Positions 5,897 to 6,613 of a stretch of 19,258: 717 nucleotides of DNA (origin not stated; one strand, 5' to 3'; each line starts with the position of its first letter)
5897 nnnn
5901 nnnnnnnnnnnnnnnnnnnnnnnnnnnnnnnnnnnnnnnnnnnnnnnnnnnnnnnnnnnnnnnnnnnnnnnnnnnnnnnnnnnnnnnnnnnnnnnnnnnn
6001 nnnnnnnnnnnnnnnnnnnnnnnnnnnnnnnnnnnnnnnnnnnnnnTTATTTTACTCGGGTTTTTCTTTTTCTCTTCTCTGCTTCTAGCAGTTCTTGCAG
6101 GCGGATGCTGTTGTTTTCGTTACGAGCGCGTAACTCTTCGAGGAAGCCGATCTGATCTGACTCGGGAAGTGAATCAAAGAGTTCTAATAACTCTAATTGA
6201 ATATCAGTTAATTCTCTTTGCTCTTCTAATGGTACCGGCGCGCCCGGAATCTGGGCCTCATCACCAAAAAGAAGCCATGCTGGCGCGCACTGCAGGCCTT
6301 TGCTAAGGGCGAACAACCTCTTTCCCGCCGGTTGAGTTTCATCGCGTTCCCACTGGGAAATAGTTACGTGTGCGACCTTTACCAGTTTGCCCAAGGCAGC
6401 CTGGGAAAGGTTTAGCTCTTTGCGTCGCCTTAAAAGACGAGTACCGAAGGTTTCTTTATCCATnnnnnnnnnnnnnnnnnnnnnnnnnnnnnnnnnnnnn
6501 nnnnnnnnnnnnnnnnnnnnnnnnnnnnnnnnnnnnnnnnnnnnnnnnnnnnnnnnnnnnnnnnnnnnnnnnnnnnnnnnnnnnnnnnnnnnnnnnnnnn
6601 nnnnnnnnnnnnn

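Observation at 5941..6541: Repeated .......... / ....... half-sites on both sides of the repressor gene; repressor ATG has no RBS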

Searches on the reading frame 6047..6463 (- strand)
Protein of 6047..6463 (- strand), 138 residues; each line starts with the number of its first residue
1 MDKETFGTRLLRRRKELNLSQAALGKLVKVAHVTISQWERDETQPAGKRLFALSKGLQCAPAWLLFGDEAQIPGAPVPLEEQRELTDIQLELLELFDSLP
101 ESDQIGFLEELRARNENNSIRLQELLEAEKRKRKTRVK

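Call 6: search_protein_families(library=pfam, proteins=[window:6047-6463:-], max_evalue=0.01)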
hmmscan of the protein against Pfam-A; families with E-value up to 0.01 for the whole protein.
window:6047-6463:- (138 aa): 3 families
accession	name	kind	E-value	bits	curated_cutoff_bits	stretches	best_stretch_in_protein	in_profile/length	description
PF01381.28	HTH_3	-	7.1e-13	48.8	23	1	12-64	3-55/55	Helix-turn-helix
PF13560.12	HTH_31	-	1.9e-05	25.3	27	1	6-47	2-44/64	Helix-turn-helix domain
PF07022.19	Phage_CI_repr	-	0.0036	18.1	22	0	18-69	11-62/65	Bacteriophage CI repressor helix-turn-helix domain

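Call 10: search_dna_similar(query=window:6047-6463:-, collection=phages, mode=protein, max_rows=40)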
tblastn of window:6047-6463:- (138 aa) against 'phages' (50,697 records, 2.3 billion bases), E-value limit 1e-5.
Records with a match: 120; places in all: 120; records where one place covers at least 80% of the query: 25.
Best place of each record, by identity: 60-80% 13; <60% 107.
By first word of the organism name: Salmonella 34; Escherichia 25; Enterobacteria 21; Klebsiella 12; Stx2a-converting 5; Enterobacter 3; Stx2c-converting 3; Yersinia 3; Stenotrophomonas 2; Cronobacter 2; and 5 more.
By host as written in the record: - 23; Escherichia coli 21; Salmonella enterica subsp. enterica serovar Typhimurium 11; Salmonella sp. 7; Klebsiella pneumoniae 5; Salmonella typhimurium 4; Salmonella enterica subsp. enterica 3; UV-induced Cronobacter sakazakii ES15 2; and 36 more.
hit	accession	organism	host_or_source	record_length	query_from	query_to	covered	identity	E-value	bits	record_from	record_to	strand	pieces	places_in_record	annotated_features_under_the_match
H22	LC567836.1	Enterobacteria phage PPompW_EH2246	-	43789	1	131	95%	68.7%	9e-51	177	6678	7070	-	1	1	dicA: regulator for DicB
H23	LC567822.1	Enterobacteria phage PPompW_132418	-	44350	1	131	95%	68.7%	9e-51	177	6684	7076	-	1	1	dicA: regulator for DicB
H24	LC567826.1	Enterobacteria phage PPompW_699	-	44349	1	131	95%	68.7%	9e-51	177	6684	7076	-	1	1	dicA: regulator for DicB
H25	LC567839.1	Enterobacteria phage PPompW_EH1846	-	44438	1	131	95%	68.7%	9e-51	177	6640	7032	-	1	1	dicA: regulator for DicB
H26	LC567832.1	Enterobacteria phage PPompW_EH1992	-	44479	1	131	95%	68.7%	9e-51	177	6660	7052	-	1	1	dicA: regulator for DicB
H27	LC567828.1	Enterobacteria phage PPompW_EH2201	-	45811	1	131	95%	68.7%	9e-51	177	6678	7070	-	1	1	dicA: regulator for DicB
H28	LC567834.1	Stx2a-converting phage Stx2_EH1910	-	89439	1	131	95%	68.7%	9e-51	177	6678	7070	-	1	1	Enterobacteria phage PPompW_EH1910 | dicA: regulator for DicB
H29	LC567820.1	Stx2a-converting phage Stx2_14744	-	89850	1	131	95%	68.7%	9e-51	177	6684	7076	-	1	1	Enterobacteria phage PPompW_14744 | dicA: regulator for DicB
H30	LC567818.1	Stx2a-converting phage Stx2_14040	-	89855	1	131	95%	68.7%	9e-51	177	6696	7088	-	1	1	Enterobacteria phage PPompW_14040 | dicA: regulator for DicB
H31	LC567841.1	Stx2a-converting phage Stx2_12E129_PPompW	-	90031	1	131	95%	68.7%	9e-51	177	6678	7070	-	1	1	Enterobacteria phage PPompW_12E129 | dicA: regulator for DicB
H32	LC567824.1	Stx2a-converting phage Stx2_499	-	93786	1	131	95%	68.7%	9e-51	177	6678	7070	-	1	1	Enterobacteria phage PPompW_499 | dicA: regulator for DicB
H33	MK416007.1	Klebsiella phage ST405-OXA48phi1.2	Klebsiella pneumoniae ST405-OXA48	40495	1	131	95%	67.9%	5e-52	181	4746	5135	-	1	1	regulatory protein Cro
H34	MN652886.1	Escherichia phage Rac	Escherichia coli 442/2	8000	1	132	96%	55.3%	1e-38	143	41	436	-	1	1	dicA: prophage repressor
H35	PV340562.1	Escherichia phage PhiR42_1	Escherichia coli ECOR13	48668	5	134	94%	50.8%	5e-33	127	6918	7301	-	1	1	cI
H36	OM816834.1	Stenotrophomonas phage vB_SmeS_BUCT708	Stenotrophomonas maltophilia BUCT708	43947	7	132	91%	51.6%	2e-32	125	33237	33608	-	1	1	helix-turn-helix domain-containing protein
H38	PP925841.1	Escherichia phage HannyBb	Escherichia coli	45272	1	133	96%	45.9%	7e-30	118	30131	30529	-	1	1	transcriptional repressor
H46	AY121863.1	Salmonella phage P22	-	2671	1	71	51%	56.3%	5e-18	84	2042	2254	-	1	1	section E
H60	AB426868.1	Salmonella phage P22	Salmonella enterica subsp. enterica ...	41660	1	71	51%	56.3%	6e-18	84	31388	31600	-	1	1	c2: prophage repressor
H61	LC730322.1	Salmonella phage P22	Salmonella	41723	1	71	51%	56.3%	6e-18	84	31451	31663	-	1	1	record has no annotation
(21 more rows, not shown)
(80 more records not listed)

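Call 13: get_annotated_region(hit=H33, flank=2500)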
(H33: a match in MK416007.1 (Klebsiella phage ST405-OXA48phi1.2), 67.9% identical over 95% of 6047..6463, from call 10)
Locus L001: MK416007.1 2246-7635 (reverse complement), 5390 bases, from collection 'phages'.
description: Klebsiella phage ST405-OXA48phi1.2, complete genome.
organism: Klebsiella phage ST405-OXA48phi1.2 (NCBI taxid 2510484)
taxonomy: Viruses; Duplodnaviria; Heunggongvirae; Uroviricota; Caudoviricetes
host: Klebsiella pneumoniae ST405-OXA48; source: -; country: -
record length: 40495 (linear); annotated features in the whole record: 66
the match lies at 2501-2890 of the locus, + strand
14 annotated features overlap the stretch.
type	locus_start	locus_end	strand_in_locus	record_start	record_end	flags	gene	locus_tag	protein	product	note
CDS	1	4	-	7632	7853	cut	-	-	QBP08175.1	hypothetical protein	Hypothetical protein (NAD-dependent DNA ligase LigA)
CDS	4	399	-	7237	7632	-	-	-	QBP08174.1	hypothetical protein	-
CDS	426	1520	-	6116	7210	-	-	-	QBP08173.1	hypothetical protein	-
CDS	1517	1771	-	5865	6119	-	-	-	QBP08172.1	hypothetical protein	-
CDS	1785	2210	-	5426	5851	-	-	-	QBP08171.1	repressor CII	-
CDS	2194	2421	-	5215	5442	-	-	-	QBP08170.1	regulatory protein Cro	-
CDS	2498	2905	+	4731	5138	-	-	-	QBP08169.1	regulatory protein Cro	Transcriptional regulator DicA, Cro/C1 family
CDS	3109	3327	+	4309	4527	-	-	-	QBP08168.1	hypothetical protein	-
CDS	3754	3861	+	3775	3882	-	-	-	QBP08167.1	hypothetical protein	-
CDS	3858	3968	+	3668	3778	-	-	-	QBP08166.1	hypothetical protein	Hypothetical protein AE44_03075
CDS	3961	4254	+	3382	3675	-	-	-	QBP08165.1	host cell division inhibitory peptide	Host cell division inhibitory peptide Kil (Lambda_Kil)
CDS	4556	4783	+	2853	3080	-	-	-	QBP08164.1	hypothetical protein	-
CDS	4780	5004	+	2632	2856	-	-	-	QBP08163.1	hypothetical protein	-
CDS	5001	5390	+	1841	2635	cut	-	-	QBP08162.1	hypothetical protein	Phage protein (ASCH_yqfb_like)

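Call 14: get_annotated_region(hit=H22, flank=2500)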
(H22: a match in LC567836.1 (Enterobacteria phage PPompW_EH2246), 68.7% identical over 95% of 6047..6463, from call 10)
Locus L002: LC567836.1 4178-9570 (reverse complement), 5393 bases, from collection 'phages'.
description: Enterobacteria phage PPompW_EH2246 DNA, complete genome.
organism: Enterobacteria phage PPompW_EH2246 (NCBI taxid 2751389)
taxonomy: Viruses; Duplodnaviria; Heunggongvirae; Uroviricota; Caudoviricetes
host: -; source: -; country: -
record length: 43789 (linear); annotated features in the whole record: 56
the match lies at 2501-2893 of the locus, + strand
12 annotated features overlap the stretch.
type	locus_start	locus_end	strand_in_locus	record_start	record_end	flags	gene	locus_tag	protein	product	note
CDS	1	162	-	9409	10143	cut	-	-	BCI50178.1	hypothetical protein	PPompWEH2246_150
CDS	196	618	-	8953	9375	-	-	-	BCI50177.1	phage replication protein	PPompWEH2246_140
CDS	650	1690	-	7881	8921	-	-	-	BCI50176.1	phage replication protein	PPompWEH2246_130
CDS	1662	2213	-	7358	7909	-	-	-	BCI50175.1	hypothetical protein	PPompWEH2246_120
CDS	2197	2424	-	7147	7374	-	dicC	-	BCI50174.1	phage repressor protein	PPompWEH2246_110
CDS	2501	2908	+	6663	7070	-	dicA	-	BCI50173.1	regulator for DicB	PPompWEH2246_100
CDS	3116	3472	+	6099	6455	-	-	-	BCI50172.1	hypothetical protein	PPompWEH2246_090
CDS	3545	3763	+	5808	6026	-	ydfC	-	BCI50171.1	hypothetical protein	PPompWEH2246_080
CDS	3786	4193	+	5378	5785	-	-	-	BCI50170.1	hypothetical protein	PPompWEH2246_070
CDS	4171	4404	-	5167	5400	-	-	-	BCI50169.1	hypothetical protein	PPompWEH2246_060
CDS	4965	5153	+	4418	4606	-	-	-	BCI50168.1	cell division inhibition protein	PPompWEH2246_050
CDS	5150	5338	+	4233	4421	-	-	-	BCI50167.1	hypothetical protein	PPompWEH2246_040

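Call 23: find_related_loci(query=window:6047-6463:-, collection=genome_contigs, flank=2500)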
Query window:6047-6463:- (138 aa) in genome_contigs; peptide patterns used: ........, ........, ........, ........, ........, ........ (x = any residue, [..] = any of these).
344 stretches matched a pattern; 9 encode a relative of the query (tblastn E <= 1e-3); 9 distinct loci.
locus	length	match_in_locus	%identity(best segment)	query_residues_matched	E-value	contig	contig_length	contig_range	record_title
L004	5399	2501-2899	68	1-134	3e-54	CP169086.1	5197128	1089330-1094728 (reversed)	Enterobacter hormaechei strain B17-3 chromosome, complete genome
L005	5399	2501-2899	67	1-134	6e-52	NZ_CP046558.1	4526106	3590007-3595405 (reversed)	Pantoea stewartii subsp. stewartii strain ATCC 8199 chromosome, complete genome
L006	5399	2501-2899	67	1-134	7e-52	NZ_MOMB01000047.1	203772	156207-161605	Erwinia sp. OLFS4 NODE_2_length_203772_cov_54.3159_ID_3, whole genome shotgun sequence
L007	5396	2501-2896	56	1-132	2e-43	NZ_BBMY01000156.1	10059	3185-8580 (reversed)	Escherichia albertii NBRC 107761 = DSM 17582 strain NBRC 107761, whole genome shotgun sequence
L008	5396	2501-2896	56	1-132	3e-43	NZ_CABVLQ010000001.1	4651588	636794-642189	Escherichia ruysiae isolate Human faeces, whole genome shotgun sequence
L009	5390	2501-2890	56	5-134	4e-42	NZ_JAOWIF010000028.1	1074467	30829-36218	Citrobacter sp. Cu233 218, whole genome shotgun sequence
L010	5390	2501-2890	55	5-134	3e-42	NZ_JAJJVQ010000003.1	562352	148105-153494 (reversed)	Citrobacter meridianamericanus strain BR102 NODE_3_length_562352_cov_43.5054, whole genome shotgun sequence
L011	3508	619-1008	53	5-134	2e-40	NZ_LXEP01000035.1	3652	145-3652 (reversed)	Buttiauxella gaviniae ATCC 51604 Sequence00035, whole genome shotgun sequence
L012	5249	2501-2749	31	1-87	4e-6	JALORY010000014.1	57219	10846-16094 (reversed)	MAG: Gammaproteobacteria bacterium isolate Prado193 scaffold_557, whole genome shotgun sequence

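Call 34: search_protein_families(library=phrogs, proteins=[window:6047-6463:-], max_evalue=0.001)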
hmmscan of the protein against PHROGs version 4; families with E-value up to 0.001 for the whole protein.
window:6047-6463:- (138 aa): 13 families
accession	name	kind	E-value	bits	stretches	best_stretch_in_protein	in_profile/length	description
phrog_8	-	transcription regulation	5.4e-15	56.7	1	4-129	160-272/346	transcriptional regulator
phrog_4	-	transcription regulation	6.4e-15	56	1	3-82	134-205/400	transcriptional repressor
phrog_4836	-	transcription regulation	6.6e-12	46.4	1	4-71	74-141/194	CII-like regulator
phrog_3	-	transcription regulation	3.9e-11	44.3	1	1-128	84-203/430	transcriptional repressor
phrog_2967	-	transcription regulation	4.9e-09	37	1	2-90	7-88/225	transcriptional regulator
phrog_2328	-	transcription regulation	1.8e-08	35.2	1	3-81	13-95/128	transcriptional repressor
phrog_4739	-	unknown function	2.9e-06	28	1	8-71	70-133/167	-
phrog_2104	-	unknown function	6.5e-06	27.3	1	13-50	47-84/103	-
phrog_5736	-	transcription regulation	8.7e-06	26.9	1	81-132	80-131/133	transcriptional regulator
phrog_5823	-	transcription regulation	3.1e-05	24.3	1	3-74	4-75/404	transcriptional regulator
phrog_2439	-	transcription regulation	0.00021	21.3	1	4-64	6-66/367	transcriptional regulator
phrog_5119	-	unknown function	0.0004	21.2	1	12-43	60-91/152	-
phrog_3037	-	transcription regulation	0.00053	20.8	1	3-111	15-123/189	transcriptional repressor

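Call 45: get_annotated_region(hit=H60, flank=900)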
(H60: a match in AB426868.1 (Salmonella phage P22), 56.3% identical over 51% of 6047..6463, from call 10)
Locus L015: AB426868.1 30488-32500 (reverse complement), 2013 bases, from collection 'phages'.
description: Enterobacteria phage P22 DNA, complete genome, strain: ATCC 19585-B1.
organism: Salmonella phage P22 (NCBI taxid 2908168)
taxonomy: Viruses; Duplodnaviria; Heunggongvirae; Uroviricota; Caudoviricetes; Lederbergvirus; Lederbergvirus P22
host: Salmonella enterica subsp. enterica serovar Typhimurium strain LT2; source: -; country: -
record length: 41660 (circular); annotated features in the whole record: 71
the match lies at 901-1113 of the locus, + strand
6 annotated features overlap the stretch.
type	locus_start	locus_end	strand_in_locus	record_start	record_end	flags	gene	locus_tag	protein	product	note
CDS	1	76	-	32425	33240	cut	18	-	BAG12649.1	DNA replication protein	-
CDS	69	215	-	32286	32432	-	ORF48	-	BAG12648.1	hypothetical protein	-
CDS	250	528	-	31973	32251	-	c1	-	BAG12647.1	transcriptional activator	-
CDS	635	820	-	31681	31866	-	cro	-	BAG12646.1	repressor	-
CDS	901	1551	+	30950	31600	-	c2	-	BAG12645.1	prophage repressor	-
CDS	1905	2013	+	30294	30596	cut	24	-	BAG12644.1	antitermination protein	-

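Call 46: get_annotated_region(hit=H35, flank=600)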
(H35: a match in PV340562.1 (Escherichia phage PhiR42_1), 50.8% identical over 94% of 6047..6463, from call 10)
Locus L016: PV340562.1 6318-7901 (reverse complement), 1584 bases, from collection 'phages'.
description: Escherichia phage PhiR42_1, complete genome.
organism: Escherichia phage PhiR42_1 (NCBI taxid 3416484)
taxonomy: Viruses
host: Escherichia coli ECOR13; source: -; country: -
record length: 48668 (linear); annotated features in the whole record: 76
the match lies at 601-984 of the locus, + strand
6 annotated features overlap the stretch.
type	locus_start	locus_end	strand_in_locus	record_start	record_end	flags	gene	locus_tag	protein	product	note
CDS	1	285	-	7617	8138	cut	-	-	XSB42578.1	cII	activator protein cII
CDS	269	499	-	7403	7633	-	-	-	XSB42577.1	Cro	Protein DicC, repressor of division inhibition gene dicB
CDS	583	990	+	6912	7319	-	-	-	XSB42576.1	cI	transcriptional regulator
CDS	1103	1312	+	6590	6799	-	-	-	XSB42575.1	head-DNA stabilization protein D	head, head-DNA stabilization protein D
CDS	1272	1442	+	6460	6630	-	-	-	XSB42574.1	hypothetical protein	hypothetical protein YdfB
CDS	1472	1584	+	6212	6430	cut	-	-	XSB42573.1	hypothetical protein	hypothetical protein, YdfC family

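Call 47: get_annotated_region(hit=H38, flank=600)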
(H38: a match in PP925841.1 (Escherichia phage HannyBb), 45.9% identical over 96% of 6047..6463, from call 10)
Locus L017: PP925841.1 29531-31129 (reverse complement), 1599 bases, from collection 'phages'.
description: Escherichia phage HannyBb, complete genome.
organism: Escherichia phage HannyBb (NCBI taxid 3233697)
taxonomy: Viruses
host: Escherichia coli; source: bird poop; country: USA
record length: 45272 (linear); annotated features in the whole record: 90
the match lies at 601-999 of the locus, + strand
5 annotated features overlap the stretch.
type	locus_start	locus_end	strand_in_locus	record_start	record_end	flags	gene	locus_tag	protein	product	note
CDS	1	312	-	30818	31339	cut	-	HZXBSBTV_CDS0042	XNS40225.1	CII-like transcriptional activator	-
CDS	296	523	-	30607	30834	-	-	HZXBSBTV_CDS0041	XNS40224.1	transcriptional regulator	-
CDS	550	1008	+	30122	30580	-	-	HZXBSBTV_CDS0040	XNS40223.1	transcriptional repressor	-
CDS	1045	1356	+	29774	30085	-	-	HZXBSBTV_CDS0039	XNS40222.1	hypothetical protein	-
CDS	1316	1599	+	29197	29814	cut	-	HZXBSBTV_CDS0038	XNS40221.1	hypothetical protein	-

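Call 69: list_cluster_members(proteins=[window:6047-6463:-, window:6542-6766:+])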
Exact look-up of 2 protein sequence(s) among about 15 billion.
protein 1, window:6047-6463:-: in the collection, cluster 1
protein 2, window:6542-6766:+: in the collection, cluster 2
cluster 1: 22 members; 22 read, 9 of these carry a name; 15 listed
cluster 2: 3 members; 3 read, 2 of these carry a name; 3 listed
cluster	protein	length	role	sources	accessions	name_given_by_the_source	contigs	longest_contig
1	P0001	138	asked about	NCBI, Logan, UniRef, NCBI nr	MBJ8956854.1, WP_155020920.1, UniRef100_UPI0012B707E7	helix-turn-helix domain-containing protein [Citrobacter youngae] | helix-turn-helix domain-containing protein n=1 Tax=Citrobacter youngae TaxID=133448 ...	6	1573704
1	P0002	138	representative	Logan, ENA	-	-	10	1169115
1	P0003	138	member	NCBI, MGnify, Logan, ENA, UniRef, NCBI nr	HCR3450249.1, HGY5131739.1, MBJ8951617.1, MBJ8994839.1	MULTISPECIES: helix-turn-helix domain-containing protein [Citrobacter] | FL=1 | Helix-turn-helix domain-containing protein n=2 Tax=Citrobacter TaxID=544 ...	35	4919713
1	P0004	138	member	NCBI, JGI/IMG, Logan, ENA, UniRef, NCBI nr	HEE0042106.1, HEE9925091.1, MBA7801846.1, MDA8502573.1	helix-turn-helix domain-containing protein [Citrobacter freundii] | helix-turn-helix domain-containing protein n=1 Tax=Citrobacter TaxID=544 ... | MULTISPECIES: helix-turn-helix domain-containing protein [Citrobacter]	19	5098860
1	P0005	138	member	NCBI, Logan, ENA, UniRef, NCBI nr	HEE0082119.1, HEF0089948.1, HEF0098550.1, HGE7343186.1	TPA: helix-turn-helix domain-containing protein [Citrobacter youngae] | helix-turn-helix domain-containing protein n=1 Tax=Citrobacter sp. FDAARGOS_156 ... | helix-turn-helix domain-containing protein [Citrobacter sp. FDAARGOS_156]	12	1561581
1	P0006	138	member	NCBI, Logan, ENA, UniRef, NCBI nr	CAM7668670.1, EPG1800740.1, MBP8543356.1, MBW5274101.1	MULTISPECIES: helix-turn-helix domain-containing protein [Citrobacter] | helix-turn-helix domain-containing protein n=1 Tax=Citrobacter TaxID=544 ... | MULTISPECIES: helix-turn-helix domain-containing protein [unclassified Citrobacter]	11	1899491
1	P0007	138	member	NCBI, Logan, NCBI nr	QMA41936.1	helix-turn-helix domain-containing protein [Citrobacter freundii]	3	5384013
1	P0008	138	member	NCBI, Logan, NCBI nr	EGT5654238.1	helix-turn-helix domain-containing protein [Citrobacter braakii]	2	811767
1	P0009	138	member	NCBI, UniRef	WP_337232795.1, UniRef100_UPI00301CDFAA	helix-turn-helix domain-containing protein [Citrobacter portucalensis] | helix-turn-helix domain-containing protein n=1 Tax=Citrobacter portucalensis ...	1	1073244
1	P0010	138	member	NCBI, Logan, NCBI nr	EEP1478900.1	helix-turn-helix domain-containing protein [Salmonella enterica]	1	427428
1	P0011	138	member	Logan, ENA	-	-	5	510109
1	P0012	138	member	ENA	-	-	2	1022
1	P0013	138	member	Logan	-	-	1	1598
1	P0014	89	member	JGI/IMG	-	-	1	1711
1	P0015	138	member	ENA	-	-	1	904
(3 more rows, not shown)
